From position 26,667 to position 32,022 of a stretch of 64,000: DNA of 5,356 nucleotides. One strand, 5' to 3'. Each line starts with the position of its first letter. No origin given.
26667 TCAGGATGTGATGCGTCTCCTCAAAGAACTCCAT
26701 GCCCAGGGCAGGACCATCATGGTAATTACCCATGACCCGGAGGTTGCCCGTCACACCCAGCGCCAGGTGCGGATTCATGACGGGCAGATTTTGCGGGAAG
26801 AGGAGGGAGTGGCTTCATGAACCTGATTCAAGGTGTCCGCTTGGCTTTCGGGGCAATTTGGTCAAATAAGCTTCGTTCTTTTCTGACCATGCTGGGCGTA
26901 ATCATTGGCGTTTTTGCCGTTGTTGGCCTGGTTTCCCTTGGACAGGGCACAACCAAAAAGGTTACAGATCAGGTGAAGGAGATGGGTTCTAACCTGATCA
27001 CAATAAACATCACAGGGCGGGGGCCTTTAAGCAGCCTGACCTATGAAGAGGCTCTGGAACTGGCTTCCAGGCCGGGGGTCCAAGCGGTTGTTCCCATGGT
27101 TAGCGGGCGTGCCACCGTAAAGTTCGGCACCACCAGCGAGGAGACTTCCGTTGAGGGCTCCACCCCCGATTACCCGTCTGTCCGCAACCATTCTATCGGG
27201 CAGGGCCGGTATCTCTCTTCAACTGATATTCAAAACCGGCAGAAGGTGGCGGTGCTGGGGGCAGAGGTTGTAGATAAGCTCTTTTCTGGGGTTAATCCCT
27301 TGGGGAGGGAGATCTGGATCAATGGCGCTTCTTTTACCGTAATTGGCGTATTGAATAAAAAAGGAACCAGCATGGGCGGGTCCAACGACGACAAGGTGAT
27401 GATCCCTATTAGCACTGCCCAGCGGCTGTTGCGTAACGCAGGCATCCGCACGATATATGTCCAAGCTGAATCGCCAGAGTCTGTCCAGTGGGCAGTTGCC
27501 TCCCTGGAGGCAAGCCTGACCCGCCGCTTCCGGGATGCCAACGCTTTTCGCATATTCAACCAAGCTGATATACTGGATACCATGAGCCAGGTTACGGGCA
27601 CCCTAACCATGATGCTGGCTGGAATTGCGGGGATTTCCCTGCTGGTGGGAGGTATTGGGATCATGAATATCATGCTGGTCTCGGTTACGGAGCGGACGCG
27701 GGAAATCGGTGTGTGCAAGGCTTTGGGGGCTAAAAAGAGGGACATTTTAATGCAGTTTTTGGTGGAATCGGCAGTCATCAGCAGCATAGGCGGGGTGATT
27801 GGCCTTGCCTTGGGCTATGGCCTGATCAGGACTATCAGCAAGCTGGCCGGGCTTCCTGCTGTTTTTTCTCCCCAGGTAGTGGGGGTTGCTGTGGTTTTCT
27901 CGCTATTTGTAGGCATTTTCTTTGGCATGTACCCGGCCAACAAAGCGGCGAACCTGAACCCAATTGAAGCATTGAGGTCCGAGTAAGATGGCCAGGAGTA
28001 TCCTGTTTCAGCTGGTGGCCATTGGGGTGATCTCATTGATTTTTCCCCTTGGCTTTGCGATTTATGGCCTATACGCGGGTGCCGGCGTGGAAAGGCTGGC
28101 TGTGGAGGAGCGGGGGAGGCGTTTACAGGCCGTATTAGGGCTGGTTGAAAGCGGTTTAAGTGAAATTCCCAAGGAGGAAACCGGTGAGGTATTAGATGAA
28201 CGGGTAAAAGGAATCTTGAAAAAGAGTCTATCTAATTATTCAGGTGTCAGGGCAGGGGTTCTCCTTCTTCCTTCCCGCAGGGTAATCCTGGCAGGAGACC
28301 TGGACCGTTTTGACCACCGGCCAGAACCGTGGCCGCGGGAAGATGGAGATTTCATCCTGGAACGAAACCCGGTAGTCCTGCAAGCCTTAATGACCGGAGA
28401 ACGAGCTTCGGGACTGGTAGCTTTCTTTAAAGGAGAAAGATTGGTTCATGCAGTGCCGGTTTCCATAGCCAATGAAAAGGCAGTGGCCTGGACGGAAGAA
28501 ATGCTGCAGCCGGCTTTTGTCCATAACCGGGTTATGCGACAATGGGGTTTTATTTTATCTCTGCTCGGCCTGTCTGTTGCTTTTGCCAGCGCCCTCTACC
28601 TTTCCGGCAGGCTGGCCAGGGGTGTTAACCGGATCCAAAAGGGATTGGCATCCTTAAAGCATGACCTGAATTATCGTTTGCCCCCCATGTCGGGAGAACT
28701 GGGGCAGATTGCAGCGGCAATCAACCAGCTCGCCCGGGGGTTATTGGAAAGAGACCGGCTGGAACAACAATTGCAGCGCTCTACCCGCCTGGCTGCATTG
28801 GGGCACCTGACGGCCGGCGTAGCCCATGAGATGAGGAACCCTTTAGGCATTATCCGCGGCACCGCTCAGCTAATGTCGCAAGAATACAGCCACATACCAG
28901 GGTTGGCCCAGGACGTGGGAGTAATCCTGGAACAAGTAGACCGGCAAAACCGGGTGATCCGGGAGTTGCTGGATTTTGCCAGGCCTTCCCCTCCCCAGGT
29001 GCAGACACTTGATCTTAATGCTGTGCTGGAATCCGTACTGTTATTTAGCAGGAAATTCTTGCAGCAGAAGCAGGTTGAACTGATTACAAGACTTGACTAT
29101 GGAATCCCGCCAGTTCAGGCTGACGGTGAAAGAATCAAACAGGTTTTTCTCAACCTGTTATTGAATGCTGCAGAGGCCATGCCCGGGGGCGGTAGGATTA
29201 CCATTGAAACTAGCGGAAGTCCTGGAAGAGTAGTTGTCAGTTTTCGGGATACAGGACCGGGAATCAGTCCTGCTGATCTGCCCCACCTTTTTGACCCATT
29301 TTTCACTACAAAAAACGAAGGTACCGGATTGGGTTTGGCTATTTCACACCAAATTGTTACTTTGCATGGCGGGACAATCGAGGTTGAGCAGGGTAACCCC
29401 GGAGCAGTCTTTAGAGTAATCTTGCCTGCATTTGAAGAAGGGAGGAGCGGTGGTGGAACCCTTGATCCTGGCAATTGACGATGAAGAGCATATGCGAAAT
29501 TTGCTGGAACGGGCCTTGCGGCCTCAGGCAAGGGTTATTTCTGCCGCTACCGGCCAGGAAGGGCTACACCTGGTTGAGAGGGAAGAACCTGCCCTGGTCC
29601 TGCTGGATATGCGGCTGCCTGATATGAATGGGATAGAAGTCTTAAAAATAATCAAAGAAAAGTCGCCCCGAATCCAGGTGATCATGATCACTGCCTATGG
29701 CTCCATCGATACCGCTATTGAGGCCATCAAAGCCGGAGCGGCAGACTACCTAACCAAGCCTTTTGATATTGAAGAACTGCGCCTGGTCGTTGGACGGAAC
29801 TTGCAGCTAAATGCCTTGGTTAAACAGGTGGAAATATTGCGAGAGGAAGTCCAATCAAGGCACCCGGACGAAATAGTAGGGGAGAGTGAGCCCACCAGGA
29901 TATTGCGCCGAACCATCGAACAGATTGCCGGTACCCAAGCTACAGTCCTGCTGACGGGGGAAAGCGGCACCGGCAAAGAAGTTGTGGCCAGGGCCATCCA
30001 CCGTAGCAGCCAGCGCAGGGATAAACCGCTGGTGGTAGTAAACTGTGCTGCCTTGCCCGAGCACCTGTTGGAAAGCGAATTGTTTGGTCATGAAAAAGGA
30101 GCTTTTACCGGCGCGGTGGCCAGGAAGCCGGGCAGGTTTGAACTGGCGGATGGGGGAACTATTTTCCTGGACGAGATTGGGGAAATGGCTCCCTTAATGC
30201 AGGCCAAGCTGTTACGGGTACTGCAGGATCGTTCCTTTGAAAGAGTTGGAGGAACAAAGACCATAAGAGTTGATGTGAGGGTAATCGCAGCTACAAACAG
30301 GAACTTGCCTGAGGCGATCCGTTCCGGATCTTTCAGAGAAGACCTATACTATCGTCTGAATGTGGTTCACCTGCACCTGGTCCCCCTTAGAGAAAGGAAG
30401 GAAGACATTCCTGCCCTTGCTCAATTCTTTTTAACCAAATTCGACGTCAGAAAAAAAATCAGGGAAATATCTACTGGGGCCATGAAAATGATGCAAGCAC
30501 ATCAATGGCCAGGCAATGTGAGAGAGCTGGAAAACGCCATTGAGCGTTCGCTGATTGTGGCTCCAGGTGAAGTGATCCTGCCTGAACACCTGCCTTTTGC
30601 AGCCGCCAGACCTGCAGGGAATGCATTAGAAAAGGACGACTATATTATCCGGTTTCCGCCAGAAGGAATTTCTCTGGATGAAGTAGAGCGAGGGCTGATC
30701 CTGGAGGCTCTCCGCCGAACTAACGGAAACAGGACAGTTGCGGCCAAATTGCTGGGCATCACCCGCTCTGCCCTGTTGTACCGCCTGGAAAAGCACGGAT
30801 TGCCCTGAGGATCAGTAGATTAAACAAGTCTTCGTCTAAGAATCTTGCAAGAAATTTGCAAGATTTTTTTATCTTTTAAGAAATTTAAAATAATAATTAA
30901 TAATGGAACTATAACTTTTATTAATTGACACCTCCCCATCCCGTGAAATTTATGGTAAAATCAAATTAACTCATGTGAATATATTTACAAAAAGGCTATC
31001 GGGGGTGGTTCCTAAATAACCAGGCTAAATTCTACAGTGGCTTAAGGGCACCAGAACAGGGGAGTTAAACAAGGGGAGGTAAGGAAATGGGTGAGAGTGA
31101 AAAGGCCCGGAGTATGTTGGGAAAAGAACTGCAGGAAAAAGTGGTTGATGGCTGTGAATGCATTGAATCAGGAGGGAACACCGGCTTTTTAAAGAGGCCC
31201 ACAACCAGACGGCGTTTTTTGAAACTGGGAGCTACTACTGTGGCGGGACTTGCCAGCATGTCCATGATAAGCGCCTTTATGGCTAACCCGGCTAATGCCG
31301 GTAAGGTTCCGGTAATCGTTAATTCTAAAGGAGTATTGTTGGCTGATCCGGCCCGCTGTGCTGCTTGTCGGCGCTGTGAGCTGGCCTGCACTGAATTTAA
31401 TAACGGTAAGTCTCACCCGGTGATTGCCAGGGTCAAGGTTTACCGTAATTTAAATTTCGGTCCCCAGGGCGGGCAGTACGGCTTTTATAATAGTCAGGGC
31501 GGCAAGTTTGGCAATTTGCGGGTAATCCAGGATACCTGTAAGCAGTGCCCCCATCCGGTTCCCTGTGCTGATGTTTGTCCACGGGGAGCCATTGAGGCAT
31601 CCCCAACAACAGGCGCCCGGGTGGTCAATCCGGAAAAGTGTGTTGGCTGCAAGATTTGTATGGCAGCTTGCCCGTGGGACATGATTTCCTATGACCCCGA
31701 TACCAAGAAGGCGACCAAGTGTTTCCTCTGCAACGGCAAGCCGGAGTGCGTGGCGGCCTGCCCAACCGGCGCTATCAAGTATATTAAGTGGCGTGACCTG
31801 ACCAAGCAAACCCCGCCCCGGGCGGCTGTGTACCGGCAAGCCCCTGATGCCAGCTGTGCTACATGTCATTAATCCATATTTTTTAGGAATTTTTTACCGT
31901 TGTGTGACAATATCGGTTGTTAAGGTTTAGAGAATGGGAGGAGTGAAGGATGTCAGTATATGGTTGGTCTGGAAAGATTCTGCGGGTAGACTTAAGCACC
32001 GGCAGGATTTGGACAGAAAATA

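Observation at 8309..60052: Dispersed modular hairpin-repeat family (MITE/PATE-like), seven loci in 64 kb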

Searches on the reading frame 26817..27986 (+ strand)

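Call 36: search_protein_families(library=pfam, max_evalue=0.00001, proteins=[window:26817-27986:+])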
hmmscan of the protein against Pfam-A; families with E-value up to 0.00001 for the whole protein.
window:26817-27986:+ (389 aa): 2 families
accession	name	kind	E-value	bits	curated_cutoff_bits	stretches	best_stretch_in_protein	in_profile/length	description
PF12704.14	MacB_PCD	-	1.7e-52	179.1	27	1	21-232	1-206/207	MacB-like periplasmic core domain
PF02687.27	FtsX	-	4.6e-24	85.2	25.5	1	270-382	3-120/120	FtsX-like permease C-terminal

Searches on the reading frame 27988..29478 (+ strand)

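Call 36: search_protein_families(library=pfam, max_evalue=0.00001, proteins=[window:27988-29478:+])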
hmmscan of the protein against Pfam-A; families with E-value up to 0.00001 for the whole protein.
window:27988-29478:+ (496 aa): 2 families
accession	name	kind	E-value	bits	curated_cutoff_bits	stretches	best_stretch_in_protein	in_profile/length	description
PF02518.31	HATPase_c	-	1.1e-26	93.9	26.4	1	379-481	2-109/111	Histidine kinase-, DNA gyrase B-, and HSP90-like ATPase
PF00512.31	HisKA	-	6.3e-14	52.2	26.9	1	271-333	2-63/66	His Kinase A (phospho-acceptor) domain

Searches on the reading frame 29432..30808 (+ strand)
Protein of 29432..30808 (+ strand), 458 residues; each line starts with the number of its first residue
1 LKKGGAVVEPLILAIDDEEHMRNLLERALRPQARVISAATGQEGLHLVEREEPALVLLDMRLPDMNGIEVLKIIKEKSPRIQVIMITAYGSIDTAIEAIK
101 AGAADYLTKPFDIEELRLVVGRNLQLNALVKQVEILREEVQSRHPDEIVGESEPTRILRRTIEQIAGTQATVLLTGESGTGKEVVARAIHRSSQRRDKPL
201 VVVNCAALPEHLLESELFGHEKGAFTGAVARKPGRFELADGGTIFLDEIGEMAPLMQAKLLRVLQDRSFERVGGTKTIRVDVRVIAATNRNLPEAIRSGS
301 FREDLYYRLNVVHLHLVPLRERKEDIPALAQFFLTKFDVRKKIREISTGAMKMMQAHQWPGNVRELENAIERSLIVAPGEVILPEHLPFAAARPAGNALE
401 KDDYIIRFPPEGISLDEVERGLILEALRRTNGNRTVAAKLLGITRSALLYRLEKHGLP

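Call 16: search_protein_families(library=pfam, proteins=[window:29432-30808:+])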
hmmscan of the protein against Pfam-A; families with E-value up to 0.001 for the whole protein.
window:29432-30808:+ (458 aa): 11 families
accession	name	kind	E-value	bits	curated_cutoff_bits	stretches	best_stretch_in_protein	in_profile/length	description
PF00158.32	Sigma54_activat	-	3.1e-74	248.7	20.2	1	148-314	1-167/168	Sigma-54 interaction domain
PF00072.30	Response_reg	-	6.3e-30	104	30.2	1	12-118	1-108/111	Response regulator receiver domain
PF25601.1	AAA_lid_14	-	5.8e-25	87.4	27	1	320-393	1-76/87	AAA+ ATPase lid domain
PF14532.12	Sigma54_activ_2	-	3.7e-23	82.7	25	1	149-319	1-138/138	Sigma-54 interaction domain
PF02954.25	HTH_8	-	6.3e-14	51.9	22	1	415-454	2-41/42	Bacterial regulatory protein, Fis family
PF07728.20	AAA_5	-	2e-09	38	22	1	172-291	2-124/139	AAA domain (dynein-related subfamily)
PF00004.35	AAA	-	5.5e-07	30.5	21.2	1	172-303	1-125/131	ATPase family associated with various cellular activities (AAA)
PF18024.7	HTH_50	-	1.6e-05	24.9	27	1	415-457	8-49/50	Helix-turn-helix domain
PF07724.20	AAA_2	-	3.8e-05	24.2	27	1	170-290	4-125/166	AAA domain (Cdc48 subfamily)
PF01078.27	Mg_chelatase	-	9.1e-05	22.4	20.3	0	227-289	93-157/207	Magnesium chelatase, subunit ChlI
PF13191.12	AAA_16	-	0.00033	21.6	32.6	1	153-224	7-85/167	AAA ATPase domain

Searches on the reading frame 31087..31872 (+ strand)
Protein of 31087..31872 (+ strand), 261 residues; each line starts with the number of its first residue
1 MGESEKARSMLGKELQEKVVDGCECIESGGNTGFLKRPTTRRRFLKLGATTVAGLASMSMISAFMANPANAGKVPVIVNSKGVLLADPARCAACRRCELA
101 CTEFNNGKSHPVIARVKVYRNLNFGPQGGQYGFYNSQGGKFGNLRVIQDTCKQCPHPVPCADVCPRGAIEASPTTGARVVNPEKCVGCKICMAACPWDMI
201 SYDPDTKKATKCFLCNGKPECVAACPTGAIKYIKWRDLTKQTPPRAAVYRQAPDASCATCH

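Call 36: search_protein_families(library=pfam, max_evalue=0.00001, proteins=[window:31087-31872:+])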
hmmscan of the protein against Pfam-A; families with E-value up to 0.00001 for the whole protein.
window:31087-31872:+ (261 aa): 9 families
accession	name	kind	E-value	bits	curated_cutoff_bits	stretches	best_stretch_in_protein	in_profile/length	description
PF13247.11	Fer4_11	-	7.4e-12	45.8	26.2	1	147-231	6-96/100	4Fe-4S dicluster domain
PF00037.32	Fer4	-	1.7e-11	43.8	21.1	1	179-201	2-24/24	4Fe-4S binding domain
PF12838.12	Fer4_7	-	4.2e-11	43.6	27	2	184-229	1-52/52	4Fe-4S dicluster domain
PF13187.11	Fer4_9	-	5e-11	42.9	27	1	184-230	1-52/52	4Fe-4S dicluster domain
PF12837.12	Fer4_6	-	1.2e-10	41.3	25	0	179-196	3-20/24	4Fe-4S binding domain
PF13237.11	Fer4_10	-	1.2e-08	35.2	25.5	0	179-226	3-53/53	4Fe-4S dicluster domain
PF12797.12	Fer4_2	-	3e-07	30.4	24.5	0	178-197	3-22/22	4Fe-4S binding domain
PF25160.1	LdpA_Fe-S-bd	-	7.6e-07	29.3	27.6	1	154-201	5-44/49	LdpA Fe-S cluster-binding domain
PF14697.11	Fer4_21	-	2.4e-06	28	35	0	180-231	3-58/59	4Fe-4S dicluster domain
